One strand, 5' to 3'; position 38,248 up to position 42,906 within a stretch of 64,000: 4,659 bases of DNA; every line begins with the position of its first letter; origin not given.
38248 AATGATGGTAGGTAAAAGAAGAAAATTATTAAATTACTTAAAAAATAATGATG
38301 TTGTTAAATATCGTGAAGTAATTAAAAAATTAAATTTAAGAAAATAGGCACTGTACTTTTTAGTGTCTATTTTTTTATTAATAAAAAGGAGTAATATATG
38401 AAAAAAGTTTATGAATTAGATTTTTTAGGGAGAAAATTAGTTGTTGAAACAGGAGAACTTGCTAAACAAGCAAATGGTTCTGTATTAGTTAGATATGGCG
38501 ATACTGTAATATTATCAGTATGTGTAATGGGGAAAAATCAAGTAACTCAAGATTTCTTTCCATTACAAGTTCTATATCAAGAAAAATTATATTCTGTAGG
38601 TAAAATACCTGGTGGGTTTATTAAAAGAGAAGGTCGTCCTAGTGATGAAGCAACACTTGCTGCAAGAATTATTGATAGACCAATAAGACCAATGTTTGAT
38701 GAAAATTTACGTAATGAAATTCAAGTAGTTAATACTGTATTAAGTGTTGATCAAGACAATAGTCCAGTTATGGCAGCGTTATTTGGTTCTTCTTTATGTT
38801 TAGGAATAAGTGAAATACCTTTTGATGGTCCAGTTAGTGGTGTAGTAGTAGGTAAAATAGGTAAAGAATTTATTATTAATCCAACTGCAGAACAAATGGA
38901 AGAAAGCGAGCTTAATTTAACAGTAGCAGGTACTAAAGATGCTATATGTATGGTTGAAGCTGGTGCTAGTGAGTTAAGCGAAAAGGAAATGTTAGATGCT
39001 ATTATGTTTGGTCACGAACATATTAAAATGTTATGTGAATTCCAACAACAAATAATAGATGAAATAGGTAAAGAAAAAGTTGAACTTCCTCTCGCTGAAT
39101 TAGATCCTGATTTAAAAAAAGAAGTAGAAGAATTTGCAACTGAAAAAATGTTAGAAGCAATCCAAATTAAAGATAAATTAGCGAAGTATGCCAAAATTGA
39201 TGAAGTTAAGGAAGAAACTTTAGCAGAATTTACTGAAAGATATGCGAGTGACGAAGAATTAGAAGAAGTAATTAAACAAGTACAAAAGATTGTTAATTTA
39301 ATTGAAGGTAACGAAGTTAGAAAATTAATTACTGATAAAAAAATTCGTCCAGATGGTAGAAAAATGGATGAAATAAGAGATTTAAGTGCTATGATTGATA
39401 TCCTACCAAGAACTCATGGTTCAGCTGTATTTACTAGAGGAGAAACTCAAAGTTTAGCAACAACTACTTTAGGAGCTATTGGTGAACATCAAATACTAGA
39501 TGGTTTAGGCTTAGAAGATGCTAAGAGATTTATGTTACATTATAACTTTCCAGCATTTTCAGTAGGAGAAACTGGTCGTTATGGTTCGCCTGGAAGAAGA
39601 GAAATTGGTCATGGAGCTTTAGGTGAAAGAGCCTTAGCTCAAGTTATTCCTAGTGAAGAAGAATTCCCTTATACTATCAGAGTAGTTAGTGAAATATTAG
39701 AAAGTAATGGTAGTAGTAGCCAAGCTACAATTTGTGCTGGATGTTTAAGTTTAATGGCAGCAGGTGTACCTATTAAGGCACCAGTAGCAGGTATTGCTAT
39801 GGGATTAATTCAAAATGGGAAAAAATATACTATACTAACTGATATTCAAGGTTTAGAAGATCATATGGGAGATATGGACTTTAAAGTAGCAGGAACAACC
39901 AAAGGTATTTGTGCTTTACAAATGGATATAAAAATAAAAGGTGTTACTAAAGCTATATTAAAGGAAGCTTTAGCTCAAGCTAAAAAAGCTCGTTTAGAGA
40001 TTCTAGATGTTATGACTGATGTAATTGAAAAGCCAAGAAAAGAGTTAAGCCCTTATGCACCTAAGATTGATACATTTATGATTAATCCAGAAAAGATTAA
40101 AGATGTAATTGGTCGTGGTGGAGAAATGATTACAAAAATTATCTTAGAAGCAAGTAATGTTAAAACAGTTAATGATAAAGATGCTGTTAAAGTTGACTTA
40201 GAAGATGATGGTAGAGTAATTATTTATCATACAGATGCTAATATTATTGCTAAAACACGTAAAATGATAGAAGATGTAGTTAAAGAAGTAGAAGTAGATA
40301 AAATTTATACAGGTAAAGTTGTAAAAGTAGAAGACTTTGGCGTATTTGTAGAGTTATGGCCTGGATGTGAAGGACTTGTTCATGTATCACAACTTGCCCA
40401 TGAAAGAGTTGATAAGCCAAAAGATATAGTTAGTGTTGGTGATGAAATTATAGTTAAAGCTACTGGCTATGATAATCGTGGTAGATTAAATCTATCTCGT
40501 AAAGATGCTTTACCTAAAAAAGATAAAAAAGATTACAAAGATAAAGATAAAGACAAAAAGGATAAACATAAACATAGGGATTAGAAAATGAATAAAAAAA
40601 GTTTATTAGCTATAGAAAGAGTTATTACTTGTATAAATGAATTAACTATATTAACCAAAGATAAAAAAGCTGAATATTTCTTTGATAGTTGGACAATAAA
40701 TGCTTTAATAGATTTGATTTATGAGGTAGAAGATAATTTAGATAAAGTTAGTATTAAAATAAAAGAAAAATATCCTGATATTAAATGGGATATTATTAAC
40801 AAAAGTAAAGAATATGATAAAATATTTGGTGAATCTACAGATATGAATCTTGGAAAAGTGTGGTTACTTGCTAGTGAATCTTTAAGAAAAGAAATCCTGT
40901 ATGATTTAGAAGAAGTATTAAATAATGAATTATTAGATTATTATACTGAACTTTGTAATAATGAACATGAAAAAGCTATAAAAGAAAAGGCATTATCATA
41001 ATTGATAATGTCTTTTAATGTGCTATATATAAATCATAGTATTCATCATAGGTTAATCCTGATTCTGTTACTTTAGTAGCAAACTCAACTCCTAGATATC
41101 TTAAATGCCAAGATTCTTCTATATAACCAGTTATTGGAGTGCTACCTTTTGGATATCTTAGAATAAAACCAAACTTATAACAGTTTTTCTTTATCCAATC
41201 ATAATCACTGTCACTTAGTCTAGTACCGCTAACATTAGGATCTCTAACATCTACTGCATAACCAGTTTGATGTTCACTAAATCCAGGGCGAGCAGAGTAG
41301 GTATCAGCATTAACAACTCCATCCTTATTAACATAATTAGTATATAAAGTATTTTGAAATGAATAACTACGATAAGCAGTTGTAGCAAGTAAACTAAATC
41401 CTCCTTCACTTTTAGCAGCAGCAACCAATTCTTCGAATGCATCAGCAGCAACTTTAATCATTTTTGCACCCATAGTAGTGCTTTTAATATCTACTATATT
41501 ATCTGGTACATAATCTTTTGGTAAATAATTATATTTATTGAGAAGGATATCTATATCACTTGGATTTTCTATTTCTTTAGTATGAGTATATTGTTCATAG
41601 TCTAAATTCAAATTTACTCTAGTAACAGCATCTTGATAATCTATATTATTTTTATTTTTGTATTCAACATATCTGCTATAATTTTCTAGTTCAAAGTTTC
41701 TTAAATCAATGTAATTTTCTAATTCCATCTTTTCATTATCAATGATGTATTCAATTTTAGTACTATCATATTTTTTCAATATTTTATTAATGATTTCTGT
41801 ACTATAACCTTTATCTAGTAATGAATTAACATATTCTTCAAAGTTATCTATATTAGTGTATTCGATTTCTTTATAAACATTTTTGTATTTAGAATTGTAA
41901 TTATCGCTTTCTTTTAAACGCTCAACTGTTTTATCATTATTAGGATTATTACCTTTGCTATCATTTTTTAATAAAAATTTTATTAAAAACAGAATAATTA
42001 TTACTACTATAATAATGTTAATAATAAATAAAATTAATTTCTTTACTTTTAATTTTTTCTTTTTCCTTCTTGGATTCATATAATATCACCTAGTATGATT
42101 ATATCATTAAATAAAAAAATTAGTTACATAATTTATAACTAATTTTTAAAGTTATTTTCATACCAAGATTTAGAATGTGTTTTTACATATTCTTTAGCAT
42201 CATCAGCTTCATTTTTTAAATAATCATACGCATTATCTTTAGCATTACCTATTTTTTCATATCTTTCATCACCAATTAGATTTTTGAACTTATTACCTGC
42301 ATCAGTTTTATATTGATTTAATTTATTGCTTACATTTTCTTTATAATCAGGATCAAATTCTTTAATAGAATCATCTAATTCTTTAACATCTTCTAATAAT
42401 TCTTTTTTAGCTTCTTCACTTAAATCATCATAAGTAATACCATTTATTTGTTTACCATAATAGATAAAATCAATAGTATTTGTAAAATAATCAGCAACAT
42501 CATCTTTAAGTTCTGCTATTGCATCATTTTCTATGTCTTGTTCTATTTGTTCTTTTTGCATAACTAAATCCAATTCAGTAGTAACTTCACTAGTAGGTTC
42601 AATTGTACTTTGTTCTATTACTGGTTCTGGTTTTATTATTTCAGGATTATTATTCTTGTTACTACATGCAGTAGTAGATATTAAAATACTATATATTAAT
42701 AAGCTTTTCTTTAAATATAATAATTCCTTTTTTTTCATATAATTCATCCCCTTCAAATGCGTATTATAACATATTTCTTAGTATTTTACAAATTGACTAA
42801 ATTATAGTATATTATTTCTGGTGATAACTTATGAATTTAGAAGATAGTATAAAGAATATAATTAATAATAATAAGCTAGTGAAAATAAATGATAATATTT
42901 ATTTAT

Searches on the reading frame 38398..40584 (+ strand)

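Call 41: search_protein_families(library=pfam, proteins=[window:38398-40584:+], max_evalue=0.05)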
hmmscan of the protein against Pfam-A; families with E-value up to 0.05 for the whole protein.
window:38398-40584:+ (728 aa): 5 families
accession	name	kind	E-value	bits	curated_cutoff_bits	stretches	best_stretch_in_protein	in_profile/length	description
PF01138.27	RNase_PH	-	2.1e-52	177.4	25.5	2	12-141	3-130/130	3' exoribonuclease family, domain 1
PF03725.20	RNase_PH_C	-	5.1e-25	87.7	20.8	2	144-207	1-66/67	3' exoribonuclease family, domain 2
PF00575.29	S1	-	1.1e-16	61.4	22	1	631-702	2-74/74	S1 RNA binding domain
PF03726.19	PNPase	-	5e-15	56.2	24.6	1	238-322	1-81/81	Polyribonucleotide nucleotidyltransferase, RNA binding domain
PF00013.35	KH_1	-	0.00022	21.3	21.5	1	559-625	3-65/66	KH domain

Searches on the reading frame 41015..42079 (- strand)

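Call 41: search_protein_families(library=pfam, proteins=[window:41015-42079:-], max_evalue=0.05)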
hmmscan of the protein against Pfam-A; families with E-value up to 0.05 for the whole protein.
window:41015-42079:- (354 aa): 3 families
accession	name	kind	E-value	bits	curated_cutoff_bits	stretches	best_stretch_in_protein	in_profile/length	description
PF02557.22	VanY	-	1.8e-34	118.8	25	1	206-330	3-131/132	D-alanyl-D-alanine carboxypeptidase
PF25184.1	YxzE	-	0.014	16.8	40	1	18-62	3-50/65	YxzE-like putative bacteriocin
PF14264.12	Glucos_trans_II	-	0.04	13.5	30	0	6-74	162-238/317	Glucosyl transferase GtrII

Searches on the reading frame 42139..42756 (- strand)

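Call 41: search_protein_families(library=pfam, proteins=[window:42139-42756:-], max_evalue=0.05)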
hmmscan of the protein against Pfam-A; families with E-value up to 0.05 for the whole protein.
window:42139-42756:- (205 aa): 2 families
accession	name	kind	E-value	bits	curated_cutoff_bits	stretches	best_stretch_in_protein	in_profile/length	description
PF05008.21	V-SNARE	-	0.0043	17.9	25.9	1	114-158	42-85/92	Vesicle transport v-SNARE protein N-terminus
PF16339.10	DUF4969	-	0.0072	17.1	31.4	1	7-50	1-42/79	Domain of unknown function (DUF4969)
